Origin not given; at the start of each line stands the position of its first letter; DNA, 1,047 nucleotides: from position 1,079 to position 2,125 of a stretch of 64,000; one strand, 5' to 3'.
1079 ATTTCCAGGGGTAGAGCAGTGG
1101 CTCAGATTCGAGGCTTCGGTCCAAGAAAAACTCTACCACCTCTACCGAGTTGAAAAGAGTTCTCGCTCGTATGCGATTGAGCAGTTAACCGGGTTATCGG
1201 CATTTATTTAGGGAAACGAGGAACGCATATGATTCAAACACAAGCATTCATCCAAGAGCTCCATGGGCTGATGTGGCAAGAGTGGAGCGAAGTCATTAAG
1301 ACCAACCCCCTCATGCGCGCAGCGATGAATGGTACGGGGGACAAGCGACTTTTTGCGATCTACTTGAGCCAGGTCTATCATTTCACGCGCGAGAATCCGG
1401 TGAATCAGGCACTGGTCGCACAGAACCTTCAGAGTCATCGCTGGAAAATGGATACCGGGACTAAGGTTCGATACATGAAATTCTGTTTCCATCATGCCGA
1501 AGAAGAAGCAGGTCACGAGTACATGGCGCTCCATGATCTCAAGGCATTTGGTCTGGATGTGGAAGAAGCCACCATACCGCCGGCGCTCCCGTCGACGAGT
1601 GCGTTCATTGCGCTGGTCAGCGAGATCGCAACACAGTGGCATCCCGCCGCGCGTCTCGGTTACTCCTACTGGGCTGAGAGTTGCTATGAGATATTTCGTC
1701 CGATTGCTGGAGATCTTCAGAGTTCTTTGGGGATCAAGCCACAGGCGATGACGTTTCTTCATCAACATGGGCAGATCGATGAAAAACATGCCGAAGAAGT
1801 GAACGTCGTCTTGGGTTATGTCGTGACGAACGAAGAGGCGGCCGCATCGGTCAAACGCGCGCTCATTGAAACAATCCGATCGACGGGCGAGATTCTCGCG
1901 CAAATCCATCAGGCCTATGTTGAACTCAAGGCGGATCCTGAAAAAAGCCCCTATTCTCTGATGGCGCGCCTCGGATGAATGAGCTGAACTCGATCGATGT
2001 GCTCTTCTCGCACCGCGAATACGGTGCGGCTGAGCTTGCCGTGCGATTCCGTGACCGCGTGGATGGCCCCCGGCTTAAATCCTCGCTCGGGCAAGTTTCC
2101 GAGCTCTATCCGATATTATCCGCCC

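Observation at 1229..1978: Heme-oxygenase-like diiron oxidase candidate with intact metal-ligand helices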

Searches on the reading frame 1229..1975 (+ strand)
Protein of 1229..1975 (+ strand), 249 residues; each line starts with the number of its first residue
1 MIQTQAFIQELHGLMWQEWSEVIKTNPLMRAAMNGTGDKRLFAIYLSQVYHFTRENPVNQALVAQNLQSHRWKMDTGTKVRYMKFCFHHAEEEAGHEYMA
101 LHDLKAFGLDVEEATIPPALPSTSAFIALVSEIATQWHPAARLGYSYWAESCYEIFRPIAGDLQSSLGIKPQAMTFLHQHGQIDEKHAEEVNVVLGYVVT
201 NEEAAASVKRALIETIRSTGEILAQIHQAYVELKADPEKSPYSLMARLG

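Call 4: search_protein_families(library=pfam, proteins=[window:1229-1975:+], max_evalue=1)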
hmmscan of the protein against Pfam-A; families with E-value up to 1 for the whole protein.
window:1229-1975:+ (249 aa): 1 family
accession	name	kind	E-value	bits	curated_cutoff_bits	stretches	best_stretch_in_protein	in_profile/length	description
PF14518.11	Haem_oxygenas_2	-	1.4e-19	71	28.9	1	45-208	3-165/177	Iron-containing redox enzyme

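Call 5: search_protein_families(library=ncbifam, proteins=[window:1229-1975:+], max_evalue=1)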
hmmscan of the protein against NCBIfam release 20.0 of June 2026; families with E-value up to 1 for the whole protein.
window:1229-1975:+ (249 aa): 1 family
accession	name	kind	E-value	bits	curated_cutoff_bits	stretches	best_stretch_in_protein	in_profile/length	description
NF053635.1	TransRegRv3488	equivalog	0.059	13.6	140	0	48-79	12-43/98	Rv3488 family transcriptional regulator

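Call 6: search_solved_structures(query=window:1229-1975:+, max_evalue=10, show_alignments=3)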
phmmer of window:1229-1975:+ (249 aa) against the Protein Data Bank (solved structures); distinct sequences matched with E-value up to 10: 2.
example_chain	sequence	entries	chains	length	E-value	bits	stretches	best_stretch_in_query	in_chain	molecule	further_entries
3dde_A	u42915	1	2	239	8.8e-45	156.4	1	17-231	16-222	TENA/THI-4 protein, Domain of Unknown Function with a Heme Oxygenase-like Fold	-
1yzy_A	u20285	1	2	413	0.0098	18.8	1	26-123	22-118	Hypothetical protein HI1011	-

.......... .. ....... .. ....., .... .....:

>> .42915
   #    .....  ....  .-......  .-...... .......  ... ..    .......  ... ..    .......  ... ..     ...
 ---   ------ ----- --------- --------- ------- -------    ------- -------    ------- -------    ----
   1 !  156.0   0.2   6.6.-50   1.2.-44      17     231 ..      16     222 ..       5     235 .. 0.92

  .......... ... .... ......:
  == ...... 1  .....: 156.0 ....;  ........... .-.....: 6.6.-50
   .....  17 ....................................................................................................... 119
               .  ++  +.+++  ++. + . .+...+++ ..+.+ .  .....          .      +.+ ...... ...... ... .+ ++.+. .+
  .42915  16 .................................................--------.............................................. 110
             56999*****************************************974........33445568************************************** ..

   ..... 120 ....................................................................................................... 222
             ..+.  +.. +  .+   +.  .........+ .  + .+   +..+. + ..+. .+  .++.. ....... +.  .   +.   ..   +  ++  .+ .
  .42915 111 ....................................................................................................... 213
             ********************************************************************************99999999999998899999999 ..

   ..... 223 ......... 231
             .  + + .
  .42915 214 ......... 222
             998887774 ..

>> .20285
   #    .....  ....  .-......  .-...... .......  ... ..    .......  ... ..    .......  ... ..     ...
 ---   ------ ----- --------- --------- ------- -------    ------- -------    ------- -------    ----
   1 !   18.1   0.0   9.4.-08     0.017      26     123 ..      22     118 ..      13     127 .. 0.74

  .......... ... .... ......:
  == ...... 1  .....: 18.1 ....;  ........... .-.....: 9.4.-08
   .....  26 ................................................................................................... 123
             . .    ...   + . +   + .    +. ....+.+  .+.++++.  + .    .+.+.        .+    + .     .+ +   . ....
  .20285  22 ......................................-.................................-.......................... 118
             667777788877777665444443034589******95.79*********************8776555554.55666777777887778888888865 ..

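Call 7: find_homologous_proteins(query=window:1229-1975:+)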
Query window:1229-1975:+ (249 aa): 80 proteins with E <= 0.001 among 561 candidates.
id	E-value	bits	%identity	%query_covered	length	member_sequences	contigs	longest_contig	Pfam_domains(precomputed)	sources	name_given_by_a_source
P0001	2.5e-164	563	100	100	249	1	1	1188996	PF14518.12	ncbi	-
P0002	1.5e-81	292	54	99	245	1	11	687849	PF14518.12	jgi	jgi:pyrroloquinoline quinone (PQQ) biosynthesis protein C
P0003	1.3e-78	282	53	98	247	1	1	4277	PF14518.12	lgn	-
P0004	6.3e-54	201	48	76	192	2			PF03070.22,PF14518.12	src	-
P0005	4.4e-47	179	44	81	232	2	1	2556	PF14518.12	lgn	-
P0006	1.0e-45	174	38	97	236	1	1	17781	PF14518.12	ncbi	-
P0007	8.6e-45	171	43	81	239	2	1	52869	PF03070.22,PF14518.12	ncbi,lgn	-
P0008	8.9e-45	171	38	99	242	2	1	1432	PF03070.22,PF14518.12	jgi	jgi:pyrroloquinoline quinone (PQQ) biosynthesis protein C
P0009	1.6e-44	170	43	86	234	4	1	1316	PF14518.12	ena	-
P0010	2.3e-44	170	41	91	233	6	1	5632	PF03070.22,PF14518.12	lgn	-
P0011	2.4e-44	170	39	92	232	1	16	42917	PF03070.22,PF14518.12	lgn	-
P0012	3.1e-44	169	39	96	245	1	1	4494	PF03070.22,PF14518.12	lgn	-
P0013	5.6e-44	169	36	97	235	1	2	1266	PF14518.12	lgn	-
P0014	2.3e-43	167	42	80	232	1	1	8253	PF03070.22,PF14518.12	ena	-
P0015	2.8e-43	166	37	96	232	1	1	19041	PF14518.12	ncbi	-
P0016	3.8e-43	166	38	91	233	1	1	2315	PF14518.12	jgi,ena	-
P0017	5.2e-43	165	38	96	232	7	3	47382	PF14518.12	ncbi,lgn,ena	-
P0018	8.4e-43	165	39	91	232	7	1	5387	PF03070.22,PF14518.12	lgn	-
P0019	8.9e-43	165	38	91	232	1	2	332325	PF14518.12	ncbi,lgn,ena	-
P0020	3.2e-42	163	38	91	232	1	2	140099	PF14518.12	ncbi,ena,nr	ncbi:MAG: TenA family transcriptional regulator [Halobacteriovorax sp.]|nr:TenA family transcription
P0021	6.7e-42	162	37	92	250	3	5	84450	PF03070.22,PF14518.12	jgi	jgi:pyrroloquinoline quinone (PQQ) biosynthesis protein C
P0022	9.0e-42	161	37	91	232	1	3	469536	PF14518.12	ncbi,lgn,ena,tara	tara:strand:+ start:13150 stop:13848 length:699 start_codon:yes stop_codon:yes gene_type:complete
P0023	1.0e-41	161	38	86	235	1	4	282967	PF03070.22,PF14518.12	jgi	jgi:pyrroloquinoline quinone (PQQ) biosynthesis protein C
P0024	1.2e-41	161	37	91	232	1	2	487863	PF14518.12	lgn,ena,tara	tara:strand:- start:2785 stop:3483 length:699 start_codon:yes stop_codon:yes gene_type:complete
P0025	1.5e-41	161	39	92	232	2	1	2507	PF03070.22,PF14518.12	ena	-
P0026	1.7e-41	161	41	81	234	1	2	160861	PF14518.12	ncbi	-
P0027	1.8e-40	157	37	98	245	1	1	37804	PF03070.22,PF14518.12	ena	-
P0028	2.4e-40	157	39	90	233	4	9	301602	PF14518.12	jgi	jgi:pyrroloquinoline quinone (PQQ) biosynthesis protein C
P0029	2.6e-40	157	39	84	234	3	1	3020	PF14518.12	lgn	-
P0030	2.8e-40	157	39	85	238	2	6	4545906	PF03070.22,PF14518.12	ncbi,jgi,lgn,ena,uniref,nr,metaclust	ncbi:TENA/THI-4 protein [Shewanella denitrificans OS217]|jgi:pyrroloquinoline quinone (PQQ) biosynth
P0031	5.6e-40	156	36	91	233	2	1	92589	PF14518.12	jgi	-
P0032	1.4e-39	154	37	92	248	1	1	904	PF14518.12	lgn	-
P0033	1.1e-38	151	38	90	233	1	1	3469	PF14518.12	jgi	jgi:pyrroloquinoline quinone (PQQ) biosynthesis protein C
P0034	2.1e-38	150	37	96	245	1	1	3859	PF03070.22,PF14518.12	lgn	-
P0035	3.7e-37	146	37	97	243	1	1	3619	PF14518.12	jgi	jgi:pyrroloquinoline quinone (PQQ) biosynthesis protein C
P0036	4.9e-37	146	36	90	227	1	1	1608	PF14518.12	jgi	jgi:pyrroloquinoline quinone (PQQ) biosynthesis protein C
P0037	5.4e-37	146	35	94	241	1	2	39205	PF03070.22,PF14518.12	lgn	-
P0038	8.9e-37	145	38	80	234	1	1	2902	PF03070.22,PF14518.12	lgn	-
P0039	1.5e-36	144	38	85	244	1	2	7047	PF14518.12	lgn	-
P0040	4.5e-36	143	34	91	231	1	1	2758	PF14518.12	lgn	-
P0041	8.1e-36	142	37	85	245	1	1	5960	PF14518.12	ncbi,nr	ncbi:MAG: iron-containing redox enzyme family protein [Archangium sp.]|nr:iron-containing redox enzy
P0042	2.1e-35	141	35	90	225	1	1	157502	PF14518.12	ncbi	-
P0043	6.7e-35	139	37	86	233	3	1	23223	PF14518.12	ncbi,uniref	ncbi:iron-containing redox enzyme family protein [Arhodomonas sp. AD133]|uniref:iron-containing redo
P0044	1.3e-34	138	33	90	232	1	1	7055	PF14518.12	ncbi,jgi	jgi:hypothetical protein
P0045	1.9e-34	137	37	91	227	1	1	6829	PF14518.12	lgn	-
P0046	2.4e-34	137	37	91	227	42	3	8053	PF14518.12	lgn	-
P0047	2.6e-34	137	37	91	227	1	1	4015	PF14518.12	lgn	-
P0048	3.4e-34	137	35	92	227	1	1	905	PF14518.12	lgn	-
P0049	5.3e-34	136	37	91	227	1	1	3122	PF14518.12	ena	-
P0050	5.4e-34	136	35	85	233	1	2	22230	PF14518.12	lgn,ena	-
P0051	1.2e-33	135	36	91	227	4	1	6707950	PF14518.12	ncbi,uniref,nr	ncbi:iron-containing redox enzyme family protein [Pseudomonas sp. Tri1]|uniref:iron-containing redox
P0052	1.5e-33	134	36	91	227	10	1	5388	PF14518.12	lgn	-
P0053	3.7e-33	133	39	76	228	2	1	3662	PF14518.12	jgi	jgi:pyrroloquinoline quinone (PQQ) biosynthesis protein C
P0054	4.8e-33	133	36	85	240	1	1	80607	PF14518.12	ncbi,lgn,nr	ncbi:MAG: iron-containing redox enzyme family protein [Methylotenera sp.]|nr:iron-containing redox e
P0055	1.7e-32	131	35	88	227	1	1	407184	PF14518.12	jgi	jgi:pyrroloquinoline quinone (PQQ) biosynthesis protein C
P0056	2.1e-32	131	35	89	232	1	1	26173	PF03070.22,PF14518.12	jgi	jgi:pyrroloquinoline quinone (PQQ) biosynthesis protein C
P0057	4.7e-32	130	37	82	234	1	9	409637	PF14518.12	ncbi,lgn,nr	ncbi:MAG: iron-containing redox enzyme family protein [Planctomycetes bacterium]|nr:iron-containing 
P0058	5.8e-32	129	37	86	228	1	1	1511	PF14518.12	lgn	-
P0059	6.7e-32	129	35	93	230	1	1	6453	PF14518.12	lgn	-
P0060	1.2e-31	128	34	92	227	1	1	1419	PF14518.12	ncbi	-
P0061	1.2e-31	128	36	87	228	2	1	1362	PF14518.12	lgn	-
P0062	2.4e-31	127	34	89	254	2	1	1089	PF14518.12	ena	-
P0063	2.9e-31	127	33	90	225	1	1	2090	PF14518.12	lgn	-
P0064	5.1e-31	126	34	87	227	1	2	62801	PF14518.12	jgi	jgi:pyrroloquinoline quinone (PQQ) biosynthesis protein C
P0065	7.1e-31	126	34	89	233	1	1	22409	PF14518.12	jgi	jgi:hypothetical protein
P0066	1.1e-30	125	34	87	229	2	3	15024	PF14518.12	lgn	-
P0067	4.0e-30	123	35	78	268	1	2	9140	PF14518.12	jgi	jgi:hypothetical protein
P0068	6.7e-30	123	33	91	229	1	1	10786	PF14518.12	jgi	jgi:pyrroloquinoline quinone (PQQ) biosynthesis protein C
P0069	1.1e-28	119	35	88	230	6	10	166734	PF14518.12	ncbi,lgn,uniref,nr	ncbi:MAG: iron-containing redox enzyme family protein [Aquabacterium sp.]|uniref:iron-containing red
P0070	8.0e-28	116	36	69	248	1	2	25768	PF14518.12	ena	-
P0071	8.3e-28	116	37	77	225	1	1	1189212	PF14518.12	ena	-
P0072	8.6e-28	116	33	91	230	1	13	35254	PF14518.12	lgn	-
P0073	1.7e-27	115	33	90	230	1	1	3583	PF14518.12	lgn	-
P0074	9.0e-27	112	39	57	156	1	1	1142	PF14518.12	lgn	-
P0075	2.1e-26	111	33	87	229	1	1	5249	PF14518.12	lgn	-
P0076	2.6e-24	104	30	92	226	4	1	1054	PF14518.12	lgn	-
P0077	1.6e-23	102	32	79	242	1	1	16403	PF14518.12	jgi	jgi:pyrroloquinoline quinone (PQQ) biosynthesis protein C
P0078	1.1e-20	92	31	88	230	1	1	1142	PF14518.12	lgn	-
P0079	1.8e-19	88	42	53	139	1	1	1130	PF14518.12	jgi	jgi:pyrroloquinoline quinone (PQQ) biosynthesis protein C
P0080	5.9e-19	87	31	86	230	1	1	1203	PF03070.22,PF14518.12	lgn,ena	-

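Call 10: find_encoding_contigs(protein=P0001, flank=10000, max_places=3)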
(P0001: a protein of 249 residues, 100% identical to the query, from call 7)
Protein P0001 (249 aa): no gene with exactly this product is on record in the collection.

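Call 13: find_related_loci(query=A1, collection=genome_contigs, flank=8000)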
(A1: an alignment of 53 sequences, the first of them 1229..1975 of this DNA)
Query A1 (249 aa) in genome_contigs; peptide patterns used: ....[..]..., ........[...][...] (x = any residue, [..] = any of these).
352 stretches matched a pattern; 249 encode a relative of the query (tblastn E <= 1e-3); the best 80 are kept; 80 distinct loci.
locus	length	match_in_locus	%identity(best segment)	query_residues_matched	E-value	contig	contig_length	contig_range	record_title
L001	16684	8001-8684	42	1-233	5e-61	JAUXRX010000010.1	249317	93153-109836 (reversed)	MAG: Archangium sp. isolate C12_metabat.bin.17_sub C12_k141_375110, whole genome shotgun sequence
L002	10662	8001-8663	42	5-230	1e-59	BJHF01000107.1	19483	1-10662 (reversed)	Deltaproteobacteria bacterium LBMAG_Deltaproteobacteria_hypo.bin1 DNA, sequence107, whole genome shotgun sequence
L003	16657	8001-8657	41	8-234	3e-56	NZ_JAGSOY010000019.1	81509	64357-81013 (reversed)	Zooshikella harenae strain WH53 19, whole genome shotgun sequence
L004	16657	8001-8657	41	8-234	2e-55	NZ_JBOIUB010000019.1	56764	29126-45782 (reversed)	Zooshikella sp. RANM57 NODE_19_length_56764_cov_15.836644, whole genome shotgun sequence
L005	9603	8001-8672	35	7-235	5e-54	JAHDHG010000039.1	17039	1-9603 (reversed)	MAG: Bacteriovoracaceae bacterium isolate MAG-64 RZ_9554, whole genome shotgun sequence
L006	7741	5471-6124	41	8-230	2e-53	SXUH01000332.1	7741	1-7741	MAG: Bdellovibrionales bacterium isolate F1-140-MAGs140 F1-140__c416601, whole genome shotgun sequence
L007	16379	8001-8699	38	8-249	3e-52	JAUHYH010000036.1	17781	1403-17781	MAG: Bacteriovoracia bacterium isolate 3_bin.48 NODE_3808_length_17781_cov_0.833466, whole genome shotgun sequence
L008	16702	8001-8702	38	7-245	3e-52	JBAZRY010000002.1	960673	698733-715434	MAG: Bacteriovorax sp. isolate SO_2017_GW1_16 NODE_20_length_960673_cov_3.194080_OW334_2017, whole genome shotgun sequen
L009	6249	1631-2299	39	8-235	3e-51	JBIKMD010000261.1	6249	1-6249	MAG: Myxococcota bacterium isolate ME2014-08-29_3300036719_group5_bin99 Rohwer_bin1501_scaffold_22821_c1, whole genome s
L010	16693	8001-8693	38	6-244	3e-51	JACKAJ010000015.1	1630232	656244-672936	MAG: Halobacteriovoraceae bacterium isolate HK-STAS-BDEL-2 HK-STAS-BDEL-2_15, whole genome shotgun sequence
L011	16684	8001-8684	39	8-242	3e-51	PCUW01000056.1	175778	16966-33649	MAG: Bdellovibrionales bacterium CG12_big_fil_rev_8_21_14_0_65_38_15 CG12_8_21_14_0.65_scaffold_15_c, whole genome shotg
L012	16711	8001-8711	39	8-247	5e-51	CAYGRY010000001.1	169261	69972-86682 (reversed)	MAG TPA_asm: uncultured Halobacteriovorax sp. isolate ERP117304_co2_12 genome assembly, contig: NODE_85_length_169261_co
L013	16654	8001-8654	36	5-230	3e-50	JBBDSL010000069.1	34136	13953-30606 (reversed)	MAG: Wenzhouxiangellaceae bacterium isolate LejiaC_62_18 Lejia_C_2936_length_34136_cov_10, whole genome shotgun sequence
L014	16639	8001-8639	40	19-241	3e-50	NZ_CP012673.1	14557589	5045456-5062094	Sorangium cellulosum strain So ce26 chromosome, complete genome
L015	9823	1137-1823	37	8-245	8e-50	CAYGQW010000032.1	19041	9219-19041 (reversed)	MAG TPA_asm: uncultured Halobacteriovorax sp. isolate ERP117304_co2_55 genome assembly, contig: NODE_2388_length_19041_c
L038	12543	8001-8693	35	8-245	2e-44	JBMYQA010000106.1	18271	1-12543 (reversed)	MAG: Flammeovirgaceae bacterium isolate ME_XS_2305_bin_46 ME_XS_2305_bin_46_119, whole genome shotgun sequence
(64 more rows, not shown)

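Call 17: predict_structure(alignment_id=A1)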
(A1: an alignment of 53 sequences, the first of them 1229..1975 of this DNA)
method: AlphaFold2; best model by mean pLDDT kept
length: 249 residues; sequences in the alignment: 53
mean_pLDDT: 96.8   pTM: 0.93
mean pLDDT of the five models: 96.8, 96.0, 95.6, 95.6, 95.6
residues with pLDDT >= 90: 243; 70-90: 6; 50-70: 0; < 50: 0
segments of 3 or more residues with pLDDT < 50: none
pLDDT, mean of each block of 10 residues (from residue 1): 97 98 96 93 98 98 95 95 98 98 97 97 99 98 98 94 92 95 96 98 98 99 98 98 95
secondary structure, 60 per line:
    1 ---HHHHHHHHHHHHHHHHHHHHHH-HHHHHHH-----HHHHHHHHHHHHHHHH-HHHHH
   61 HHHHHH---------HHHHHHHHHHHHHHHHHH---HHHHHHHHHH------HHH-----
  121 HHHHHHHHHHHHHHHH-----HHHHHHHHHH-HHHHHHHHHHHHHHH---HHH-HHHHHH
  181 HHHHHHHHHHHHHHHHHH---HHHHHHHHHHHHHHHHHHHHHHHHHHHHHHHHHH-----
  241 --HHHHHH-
elements in order: H4-25 H27-33 H39-54 H56-66 H76-93 H97-106 H121-136 H142-151 H153-167 H175-198 H202-235 H243-248
